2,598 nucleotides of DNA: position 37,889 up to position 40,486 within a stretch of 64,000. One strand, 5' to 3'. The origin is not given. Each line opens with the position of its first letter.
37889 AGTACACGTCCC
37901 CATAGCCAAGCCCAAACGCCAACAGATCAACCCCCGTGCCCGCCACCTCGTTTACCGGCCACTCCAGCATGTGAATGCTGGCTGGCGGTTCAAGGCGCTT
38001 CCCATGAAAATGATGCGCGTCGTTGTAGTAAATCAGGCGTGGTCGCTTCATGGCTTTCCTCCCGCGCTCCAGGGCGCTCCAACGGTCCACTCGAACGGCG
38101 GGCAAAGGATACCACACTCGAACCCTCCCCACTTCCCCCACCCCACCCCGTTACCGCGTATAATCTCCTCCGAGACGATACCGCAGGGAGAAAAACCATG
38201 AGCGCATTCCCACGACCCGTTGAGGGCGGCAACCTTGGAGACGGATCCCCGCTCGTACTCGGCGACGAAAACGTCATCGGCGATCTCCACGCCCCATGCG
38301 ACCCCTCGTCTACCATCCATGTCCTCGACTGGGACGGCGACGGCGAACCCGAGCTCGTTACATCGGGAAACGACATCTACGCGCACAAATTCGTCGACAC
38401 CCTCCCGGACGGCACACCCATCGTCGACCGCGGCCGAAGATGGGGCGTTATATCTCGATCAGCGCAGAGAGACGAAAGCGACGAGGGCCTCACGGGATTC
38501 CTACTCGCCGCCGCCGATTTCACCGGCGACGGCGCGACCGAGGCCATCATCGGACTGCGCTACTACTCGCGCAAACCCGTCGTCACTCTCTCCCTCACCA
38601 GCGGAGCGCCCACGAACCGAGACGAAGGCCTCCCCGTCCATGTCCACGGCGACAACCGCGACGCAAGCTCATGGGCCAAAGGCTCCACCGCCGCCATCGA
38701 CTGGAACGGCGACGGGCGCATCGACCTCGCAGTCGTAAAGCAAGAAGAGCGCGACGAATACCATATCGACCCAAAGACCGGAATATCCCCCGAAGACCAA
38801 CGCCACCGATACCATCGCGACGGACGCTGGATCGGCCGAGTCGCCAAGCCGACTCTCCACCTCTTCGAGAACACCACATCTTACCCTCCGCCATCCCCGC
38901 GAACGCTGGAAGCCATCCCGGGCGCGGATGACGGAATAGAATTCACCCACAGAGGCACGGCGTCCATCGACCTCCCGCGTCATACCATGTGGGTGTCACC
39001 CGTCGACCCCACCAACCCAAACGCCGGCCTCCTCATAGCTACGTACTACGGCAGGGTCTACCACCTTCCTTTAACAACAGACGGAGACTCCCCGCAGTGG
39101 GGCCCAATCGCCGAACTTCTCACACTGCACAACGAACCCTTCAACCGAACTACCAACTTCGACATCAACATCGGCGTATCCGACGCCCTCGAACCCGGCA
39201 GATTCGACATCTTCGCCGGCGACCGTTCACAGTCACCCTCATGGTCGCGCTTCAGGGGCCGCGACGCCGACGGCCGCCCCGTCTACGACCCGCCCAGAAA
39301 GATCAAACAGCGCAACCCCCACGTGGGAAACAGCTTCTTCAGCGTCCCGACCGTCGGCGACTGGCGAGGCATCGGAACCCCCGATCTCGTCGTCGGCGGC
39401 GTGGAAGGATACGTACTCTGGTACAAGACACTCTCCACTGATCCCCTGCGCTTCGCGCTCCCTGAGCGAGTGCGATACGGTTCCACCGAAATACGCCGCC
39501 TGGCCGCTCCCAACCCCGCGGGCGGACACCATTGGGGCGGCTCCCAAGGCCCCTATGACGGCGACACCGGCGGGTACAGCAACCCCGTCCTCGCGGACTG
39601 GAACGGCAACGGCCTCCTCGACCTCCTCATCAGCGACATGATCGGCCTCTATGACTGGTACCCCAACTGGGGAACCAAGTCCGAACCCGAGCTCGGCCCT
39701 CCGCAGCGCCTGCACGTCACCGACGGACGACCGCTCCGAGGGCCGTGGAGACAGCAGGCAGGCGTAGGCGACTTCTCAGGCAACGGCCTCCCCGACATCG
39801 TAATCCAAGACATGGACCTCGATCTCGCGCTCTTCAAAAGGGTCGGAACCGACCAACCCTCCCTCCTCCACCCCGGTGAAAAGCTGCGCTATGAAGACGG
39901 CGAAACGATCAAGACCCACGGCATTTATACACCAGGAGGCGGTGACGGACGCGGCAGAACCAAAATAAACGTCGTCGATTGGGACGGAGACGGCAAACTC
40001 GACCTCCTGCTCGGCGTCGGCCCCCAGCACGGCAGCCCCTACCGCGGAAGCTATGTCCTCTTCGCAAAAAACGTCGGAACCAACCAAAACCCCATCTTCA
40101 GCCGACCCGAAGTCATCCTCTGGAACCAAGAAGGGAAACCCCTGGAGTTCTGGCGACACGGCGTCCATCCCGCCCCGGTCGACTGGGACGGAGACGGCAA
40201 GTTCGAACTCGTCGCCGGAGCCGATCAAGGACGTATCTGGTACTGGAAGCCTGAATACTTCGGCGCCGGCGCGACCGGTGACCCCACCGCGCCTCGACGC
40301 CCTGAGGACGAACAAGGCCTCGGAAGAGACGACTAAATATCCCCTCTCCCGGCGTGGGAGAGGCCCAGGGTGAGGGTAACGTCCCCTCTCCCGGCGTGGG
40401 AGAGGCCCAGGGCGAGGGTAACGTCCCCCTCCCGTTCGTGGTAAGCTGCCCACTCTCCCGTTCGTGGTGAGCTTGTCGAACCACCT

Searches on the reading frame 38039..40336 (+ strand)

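Call 42: search_protein_families(library=pfam, proteins=[window:38039-40336:+], max_evalue=0.001)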
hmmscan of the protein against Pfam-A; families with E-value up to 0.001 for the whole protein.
window:38039-40336:+ (765 aa): 2 families
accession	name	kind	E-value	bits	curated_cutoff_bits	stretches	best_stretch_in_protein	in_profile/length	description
PF13517.12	FG-GAP_3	-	1.3e-17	64.5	26.9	0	578-657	1-60/61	FG-GAP-like repeat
PF01839.29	FG-GAP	-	8.9e-10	38.7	22.1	0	711-734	5-35/37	FG-GAP repeat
